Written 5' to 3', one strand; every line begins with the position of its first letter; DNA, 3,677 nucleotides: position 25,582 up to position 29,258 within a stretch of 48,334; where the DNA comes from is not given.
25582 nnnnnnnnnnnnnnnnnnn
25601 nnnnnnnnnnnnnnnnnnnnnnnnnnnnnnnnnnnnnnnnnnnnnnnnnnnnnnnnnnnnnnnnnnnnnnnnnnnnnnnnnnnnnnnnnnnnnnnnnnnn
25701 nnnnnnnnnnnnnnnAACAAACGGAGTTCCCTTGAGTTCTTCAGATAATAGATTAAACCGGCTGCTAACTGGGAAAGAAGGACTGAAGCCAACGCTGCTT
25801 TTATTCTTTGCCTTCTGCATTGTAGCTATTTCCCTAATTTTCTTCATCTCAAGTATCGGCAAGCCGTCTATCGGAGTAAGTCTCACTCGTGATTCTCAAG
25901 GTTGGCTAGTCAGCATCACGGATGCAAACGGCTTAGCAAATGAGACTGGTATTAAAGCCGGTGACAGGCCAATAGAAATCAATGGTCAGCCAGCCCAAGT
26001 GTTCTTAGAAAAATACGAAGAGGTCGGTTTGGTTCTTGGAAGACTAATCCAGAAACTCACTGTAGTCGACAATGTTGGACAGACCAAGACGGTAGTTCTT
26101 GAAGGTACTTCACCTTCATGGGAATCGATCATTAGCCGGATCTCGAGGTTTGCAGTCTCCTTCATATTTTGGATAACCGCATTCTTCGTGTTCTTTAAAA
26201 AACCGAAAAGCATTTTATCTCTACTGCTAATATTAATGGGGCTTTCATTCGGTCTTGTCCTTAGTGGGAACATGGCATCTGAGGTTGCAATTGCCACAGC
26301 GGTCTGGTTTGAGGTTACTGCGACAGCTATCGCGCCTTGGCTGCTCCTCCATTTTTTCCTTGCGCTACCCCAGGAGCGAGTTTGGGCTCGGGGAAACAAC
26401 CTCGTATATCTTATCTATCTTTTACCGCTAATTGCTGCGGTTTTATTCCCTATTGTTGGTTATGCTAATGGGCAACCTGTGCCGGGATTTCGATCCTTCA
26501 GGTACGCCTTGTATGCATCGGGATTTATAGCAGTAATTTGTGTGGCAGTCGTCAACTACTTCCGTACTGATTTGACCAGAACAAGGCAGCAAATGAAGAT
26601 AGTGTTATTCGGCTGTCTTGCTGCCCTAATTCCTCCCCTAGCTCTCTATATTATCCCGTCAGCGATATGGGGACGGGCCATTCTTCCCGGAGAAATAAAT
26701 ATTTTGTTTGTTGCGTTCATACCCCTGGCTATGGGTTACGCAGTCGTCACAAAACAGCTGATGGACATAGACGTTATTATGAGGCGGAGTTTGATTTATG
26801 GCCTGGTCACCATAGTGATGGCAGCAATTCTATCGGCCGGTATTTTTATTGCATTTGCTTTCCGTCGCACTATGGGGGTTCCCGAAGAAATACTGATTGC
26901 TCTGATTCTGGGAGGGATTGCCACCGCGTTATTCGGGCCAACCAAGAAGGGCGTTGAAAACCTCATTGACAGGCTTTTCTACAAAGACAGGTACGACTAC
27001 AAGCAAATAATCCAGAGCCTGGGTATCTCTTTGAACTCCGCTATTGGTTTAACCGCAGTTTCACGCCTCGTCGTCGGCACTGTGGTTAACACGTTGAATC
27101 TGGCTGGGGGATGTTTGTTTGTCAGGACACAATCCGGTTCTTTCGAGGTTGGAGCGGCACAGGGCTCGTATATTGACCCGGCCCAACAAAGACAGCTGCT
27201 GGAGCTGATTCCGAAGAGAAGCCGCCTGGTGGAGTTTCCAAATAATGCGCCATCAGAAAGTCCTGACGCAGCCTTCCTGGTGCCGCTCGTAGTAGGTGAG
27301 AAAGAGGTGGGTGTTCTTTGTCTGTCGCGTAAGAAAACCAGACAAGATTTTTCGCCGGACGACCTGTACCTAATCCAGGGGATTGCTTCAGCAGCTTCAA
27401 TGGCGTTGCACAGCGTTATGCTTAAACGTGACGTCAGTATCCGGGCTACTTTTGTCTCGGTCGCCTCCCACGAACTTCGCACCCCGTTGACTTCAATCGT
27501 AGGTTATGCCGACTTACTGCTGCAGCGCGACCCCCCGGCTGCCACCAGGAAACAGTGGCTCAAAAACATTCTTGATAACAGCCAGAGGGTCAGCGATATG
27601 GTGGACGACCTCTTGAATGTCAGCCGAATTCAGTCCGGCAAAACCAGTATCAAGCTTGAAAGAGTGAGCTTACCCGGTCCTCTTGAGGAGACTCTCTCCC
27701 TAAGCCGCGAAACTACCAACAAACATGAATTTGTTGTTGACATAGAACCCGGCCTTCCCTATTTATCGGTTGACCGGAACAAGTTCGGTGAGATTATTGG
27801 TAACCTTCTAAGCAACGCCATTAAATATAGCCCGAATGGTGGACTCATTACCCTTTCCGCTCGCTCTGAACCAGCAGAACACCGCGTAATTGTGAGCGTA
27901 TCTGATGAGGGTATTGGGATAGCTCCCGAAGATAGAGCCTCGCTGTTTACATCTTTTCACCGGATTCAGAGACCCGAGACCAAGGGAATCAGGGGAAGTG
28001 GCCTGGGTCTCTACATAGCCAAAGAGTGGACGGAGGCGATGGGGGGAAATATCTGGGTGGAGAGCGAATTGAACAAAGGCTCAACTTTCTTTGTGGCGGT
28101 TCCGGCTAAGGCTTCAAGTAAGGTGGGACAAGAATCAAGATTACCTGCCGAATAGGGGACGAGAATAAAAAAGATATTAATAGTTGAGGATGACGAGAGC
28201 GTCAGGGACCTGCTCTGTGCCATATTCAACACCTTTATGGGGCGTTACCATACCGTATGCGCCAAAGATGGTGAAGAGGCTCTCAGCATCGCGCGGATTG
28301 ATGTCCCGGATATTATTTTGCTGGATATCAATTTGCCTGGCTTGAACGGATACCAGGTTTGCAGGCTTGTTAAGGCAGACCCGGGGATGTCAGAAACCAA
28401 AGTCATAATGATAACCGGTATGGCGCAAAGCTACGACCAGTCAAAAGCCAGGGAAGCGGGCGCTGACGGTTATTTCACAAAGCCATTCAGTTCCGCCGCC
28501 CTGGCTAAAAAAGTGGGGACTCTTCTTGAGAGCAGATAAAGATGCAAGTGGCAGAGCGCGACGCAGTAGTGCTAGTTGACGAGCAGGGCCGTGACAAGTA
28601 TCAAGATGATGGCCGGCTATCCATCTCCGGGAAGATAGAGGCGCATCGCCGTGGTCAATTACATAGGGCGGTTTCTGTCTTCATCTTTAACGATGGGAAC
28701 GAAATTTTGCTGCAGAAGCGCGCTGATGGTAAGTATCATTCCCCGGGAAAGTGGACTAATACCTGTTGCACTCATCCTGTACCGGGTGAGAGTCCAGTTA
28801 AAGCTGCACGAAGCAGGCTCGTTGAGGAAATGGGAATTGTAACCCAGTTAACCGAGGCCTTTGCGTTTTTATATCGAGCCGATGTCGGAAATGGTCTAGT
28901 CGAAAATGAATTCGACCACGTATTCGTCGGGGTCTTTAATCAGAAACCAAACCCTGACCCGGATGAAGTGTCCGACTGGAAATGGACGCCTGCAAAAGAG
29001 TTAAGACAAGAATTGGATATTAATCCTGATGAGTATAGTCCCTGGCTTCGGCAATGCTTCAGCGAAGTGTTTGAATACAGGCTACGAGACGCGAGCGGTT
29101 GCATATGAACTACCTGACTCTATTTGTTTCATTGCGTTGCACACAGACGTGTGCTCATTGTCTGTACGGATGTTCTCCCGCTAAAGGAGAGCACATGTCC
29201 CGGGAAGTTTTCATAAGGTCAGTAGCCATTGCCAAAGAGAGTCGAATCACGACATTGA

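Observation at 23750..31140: AT-rich ~7.4-kb island: ComQXPA-like prenylated-peptide signalling / RiPP operon with added IPP isomerase and radical-SAM maturase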

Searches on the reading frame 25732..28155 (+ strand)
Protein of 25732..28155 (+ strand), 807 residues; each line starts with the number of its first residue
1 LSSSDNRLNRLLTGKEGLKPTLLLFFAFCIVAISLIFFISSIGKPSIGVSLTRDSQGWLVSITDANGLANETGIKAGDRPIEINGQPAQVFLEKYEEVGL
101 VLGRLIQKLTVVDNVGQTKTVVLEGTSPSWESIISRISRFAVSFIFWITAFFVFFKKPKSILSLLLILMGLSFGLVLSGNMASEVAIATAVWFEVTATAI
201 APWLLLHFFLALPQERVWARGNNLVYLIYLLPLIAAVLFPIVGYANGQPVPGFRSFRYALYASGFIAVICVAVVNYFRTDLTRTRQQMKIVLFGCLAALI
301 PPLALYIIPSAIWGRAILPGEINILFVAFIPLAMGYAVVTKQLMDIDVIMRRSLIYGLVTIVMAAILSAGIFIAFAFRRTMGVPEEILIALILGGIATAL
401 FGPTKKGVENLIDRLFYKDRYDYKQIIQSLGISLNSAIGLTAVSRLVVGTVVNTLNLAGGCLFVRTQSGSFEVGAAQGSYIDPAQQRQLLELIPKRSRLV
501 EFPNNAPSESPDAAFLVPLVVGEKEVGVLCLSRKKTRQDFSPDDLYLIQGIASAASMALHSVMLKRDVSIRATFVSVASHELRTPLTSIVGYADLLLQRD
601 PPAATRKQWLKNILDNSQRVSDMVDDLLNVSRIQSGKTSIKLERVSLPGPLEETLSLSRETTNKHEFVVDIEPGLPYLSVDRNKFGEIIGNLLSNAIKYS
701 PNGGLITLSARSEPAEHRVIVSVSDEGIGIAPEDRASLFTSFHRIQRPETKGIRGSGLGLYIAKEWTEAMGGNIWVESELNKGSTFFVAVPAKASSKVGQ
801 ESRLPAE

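Call 3: search_protein_families(library=pfam, proteins=[window:25732-28155:+], max_evalue=0.1)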
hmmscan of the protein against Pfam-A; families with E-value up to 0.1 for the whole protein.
window:25732-28155:+ (807 aa): 7 families
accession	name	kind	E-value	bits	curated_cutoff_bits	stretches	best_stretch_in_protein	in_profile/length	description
PF02518.31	HATPase_c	-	2.7e-26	92.6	26.4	1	681-792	2-109/111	Histidine kinase-, DNA gyrase B-, and HSP90-like ATPase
PF00512.31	HisKA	-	6.9e-19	68.1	26.9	1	571-636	2-66/66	His Kinase A (phospho-acceptor) domain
PF13185.12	GAF_2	-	2.5e-06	28.2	28.6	1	504-560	81-136/136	GAF domain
PF13492.12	GAF_3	-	4.3e-06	27.6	27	1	506-559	75-127/129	GAF domain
PF01590.32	GAF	-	6.9e-06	27.1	22.4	1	442-559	4-133/133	GAF domain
PF00595.29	PDZ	-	0.0011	19.7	23.2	1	46-88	11-57/81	PDZ domain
PF10758.14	DUF2586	-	0.092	12.3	26.4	0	94-127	196-228/386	Protein of unknown function (DUF2586)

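Call 4: search_protein_families(library=ncbifam, proteins=[window:25732-28155:+], max_evalue=0.1)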
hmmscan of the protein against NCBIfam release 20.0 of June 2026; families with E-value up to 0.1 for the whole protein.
window:25732-28155:+ (807 aa): 83 families (the best 25 are shown)
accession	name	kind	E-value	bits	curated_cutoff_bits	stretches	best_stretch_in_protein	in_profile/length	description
NF046044.1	PnpS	equivalog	2.9e-53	181.3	400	1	565-791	164-390/390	two-component system histidine kinase PnpS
NF033092.0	HK_WalK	equivalog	3e-50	171.4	725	1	571-791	372-593/594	cell wall metabolism sensor histidine kinase WalK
TIGR02966.1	phoR_proteo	equivalog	6.4e-47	160.2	334.2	1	568-788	111-331/333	phosphate regulon sensor histidine kinase PhoR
TIGR02956.1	TMAO_torS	equivalog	2e-41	142.1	676.5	1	572-800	465-690/967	TMAO reductase system sensor histidine kinase/response regulator TorS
NF033093.1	HK_VicK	exception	1.4e-40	139.3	680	1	570-795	208-438/448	cell wall metabolism sensor histidine kinase VicK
NF047874.1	MASE3_PAS_HK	subfamily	3.8e-39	135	560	1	570-798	397-631/655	MASE3 domain-containing sensor histidine kinase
NF038297.2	hybrid_HK_HrmK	equivalog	1.4e-37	129.6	725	1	563-801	227-466/607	hybrid histidine kinase/response regulator HrmK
NF008302.0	PRK11091.1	equivalog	6.6e-36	123.8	838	1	569-799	281-512/779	aerobic respiration two-component sensor histidine kinase ArcB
NF008318.0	PRK11107.1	equivalog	1.4e-34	119.4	890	1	570-798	292-524/920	two-component sensor histidine kinase BarA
NF041880.1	EPS_EpsF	equivalog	1.9e-34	119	900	1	570-791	273-492/492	response regulator EpsF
NF006800.0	PRK09303.1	equivalog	3.6e-34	118.3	342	1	564-792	144-377/383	histidine kinase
NF008468.0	PRK11360.1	equivalog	4.2e-34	117.9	646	1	576-796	401-612/616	two-component system sensor histidine kinase AtoS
NF041947.1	LuxQ_Vibrio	equivalog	1.4e-33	115.9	1200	1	569-799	470-703/843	quorum-sensing autoinducer 2 sensor kinase/phosphatase LuxQ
NF041735.1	hist_kin_RppB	equivalog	1.6e-33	116.2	400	1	573-791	218-438/438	two-component system sensor histidine kinase RppB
NF033091.0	HK_VanS_ACDEFG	equivalog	5.9e-33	114.2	400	1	575-789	78-291/293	vancomycin resistance histidine kinase VanS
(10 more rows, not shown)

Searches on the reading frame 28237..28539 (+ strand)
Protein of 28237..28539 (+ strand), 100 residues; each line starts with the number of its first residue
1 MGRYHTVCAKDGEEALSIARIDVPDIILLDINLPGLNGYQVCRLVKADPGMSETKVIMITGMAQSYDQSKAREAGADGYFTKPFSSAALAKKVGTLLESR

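Call 3: search_protein_families(library=pfam, proteins=[window:28237-28539:+], max_evalue=0.1)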
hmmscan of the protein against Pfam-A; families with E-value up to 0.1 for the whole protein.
window:28237-28539:+ (100 aa): 1 family
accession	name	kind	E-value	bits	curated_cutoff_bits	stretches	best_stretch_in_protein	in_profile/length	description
PF00072.30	Response_reg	-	6.1e-20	71.9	30.2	1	5-93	24-110/111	Response regulator receiver domain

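Call 4: search_protein_families(library=ncbifam, proteins=[window:28237-28539:+], max_evalue=0.1)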
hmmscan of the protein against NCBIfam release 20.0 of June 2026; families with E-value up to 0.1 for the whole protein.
window:28237-28539:+ (100 aa): 98 families (the best 25 are shown)
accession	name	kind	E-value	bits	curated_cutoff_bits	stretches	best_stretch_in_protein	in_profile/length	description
NF007135.0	PRK09581.1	equivalog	4.2e-23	81.9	474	1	4-96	27-119/457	PleD family two-component system response regulator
NF045944.1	ResRegRpaBCyano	equivalog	1.9e-20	73.3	330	1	3-98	21-113/229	response regulator transcription factor RpaB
TIGR02154.1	PhoB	equivalog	1.6e-19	70.1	296.2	1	3-97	26-120/226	phosphate regulon transcriptional regulator PhoB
NF040689.1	MtrAB_MtrA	equivalog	3.2e-19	69.2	300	1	3-96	22-112/219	MtrAB system response regulator MtrA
NF040534.1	resp_reg_YycF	equivalog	4.2e-18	65.5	340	1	4-94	25-112/231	response regulator YycF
NF041866.1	EpsW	equivalog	1.8e-17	63.1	200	1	6-98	33-126/131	exopolysaccharide biosynthesis response regulator EpsW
NF041733.1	resp_reg_CseB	equivalog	3.4e-17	62.6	350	1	4-97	25-115/228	two-component system response regulator CseB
NF007982.1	PRK10710.1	equivalog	1e-15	58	380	1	3-98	31-123/235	envelope stress response regulator BaeR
NF008296.0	PRK11083.1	equivalog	1.6e-15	57.1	273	1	4-98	28-119/228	two-component system response regulator CreB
TIGR01387.1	cztR_silR_copR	subfamily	1.8e-14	53.9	279.2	1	4-98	23-115/218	heavy metal response regulator transcription factor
NF007901.0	PRK10610.1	equivalog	3.8e-14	52.9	189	1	8-98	35-125/129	chemotaxis response regulator CheY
NF011874.0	PRK15347.1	equivalog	5.4e-14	51.2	852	1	6-93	717-806/921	two component system sensor kinase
NF045991.1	RespRegCtrARhodob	equivalog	9.6e-14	51.6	350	1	7-93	28-112/224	response regulator transcription factor CtrA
NF008318.0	PRK11107.1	equivalog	1.2e-13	50.1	890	1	5-91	693-779/920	two-component sensor histidine kinase BarA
NF033120.0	vanR_FM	exception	1.7e-13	50.8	460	1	4-95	28-116/231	vancomycin resistance response regulator transcription factor, VanR-F/VanR-M family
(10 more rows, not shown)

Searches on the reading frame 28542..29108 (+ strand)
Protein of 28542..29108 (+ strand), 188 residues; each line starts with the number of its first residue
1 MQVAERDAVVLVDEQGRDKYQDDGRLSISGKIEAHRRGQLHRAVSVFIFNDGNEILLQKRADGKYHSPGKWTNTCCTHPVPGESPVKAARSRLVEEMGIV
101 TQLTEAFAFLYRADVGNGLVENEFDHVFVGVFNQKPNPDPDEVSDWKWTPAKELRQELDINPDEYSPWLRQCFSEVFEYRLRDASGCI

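Call 3: search_protein_families(library=pfam, proteins=[window:28542-29108:+], max_evalue=0.1)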
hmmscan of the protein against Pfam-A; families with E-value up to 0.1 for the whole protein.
window:28542-29108:+ (188 aa): 1 family
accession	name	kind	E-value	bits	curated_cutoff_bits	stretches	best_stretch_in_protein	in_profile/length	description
PF00293.34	NUDIX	-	5.5e-23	81.9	21.1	1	40-169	2-134/134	NUDIX domain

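Call 4: search_protein_families(library=ncbifam, proteins=[window:28542-29108:+], max_evalue=0.1)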
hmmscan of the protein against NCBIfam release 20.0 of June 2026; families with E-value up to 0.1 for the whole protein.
window:28542-29108:+ (188 aa): 11 families
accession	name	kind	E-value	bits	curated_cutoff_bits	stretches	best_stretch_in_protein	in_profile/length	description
NF002995.0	PRK03759.1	equivalog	2.3e-49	167.6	127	1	3-171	3-167/185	isopentenyl-diphosphate Delta-isomerase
TIGR02150.1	IPP_isom_1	equivalog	3e-34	118.2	105.8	1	26-171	11-157/159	isopentenyl-diphosphate delta-isomerase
NF041653.1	Nud_hyd_Meth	equivalog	1.5e-13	50.9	300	1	28-178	14-162/170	Nudix hydrolase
NF011922.0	PRK15393.1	equivalog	7.5e-07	29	152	1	37-154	34-147/182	NUDIX hydrolase YfcD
NF001938.0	PRK00714.1-5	equivalog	0.00025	20.5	116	1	40-103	12-80/172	RNA pyrophosphohydrolase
TIGR00586.1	mutt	equivalog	0.00028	20.9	97.9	1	43-108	8-70/129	8-oxo-dGTP diphosphatase MutT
NF006530.0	PRK08999.1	equivalog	0.0061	15.6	245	1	42-107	8-70/315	Nudix family hydrolase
NF012016.0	PRK15472.1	equivalog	0.0095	15.6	95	1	44-116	7-77/141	nucleoside triphosphatase NudI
NF006961.0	PRK09438.1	equivalog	0.026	14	103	1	43-104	10-66/151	dihydroneopterin triphosphate diphosphatase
NF008044.0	PRK10776.1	equivalog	0.027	14.3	148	1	41-110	5-71/130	8-oxo-dGTP diphosphatase MutT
NF041652.1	Nud_hyd_Dein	equivalog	0.028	14.7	200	0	41-107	13-80/152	Nudix hydrolase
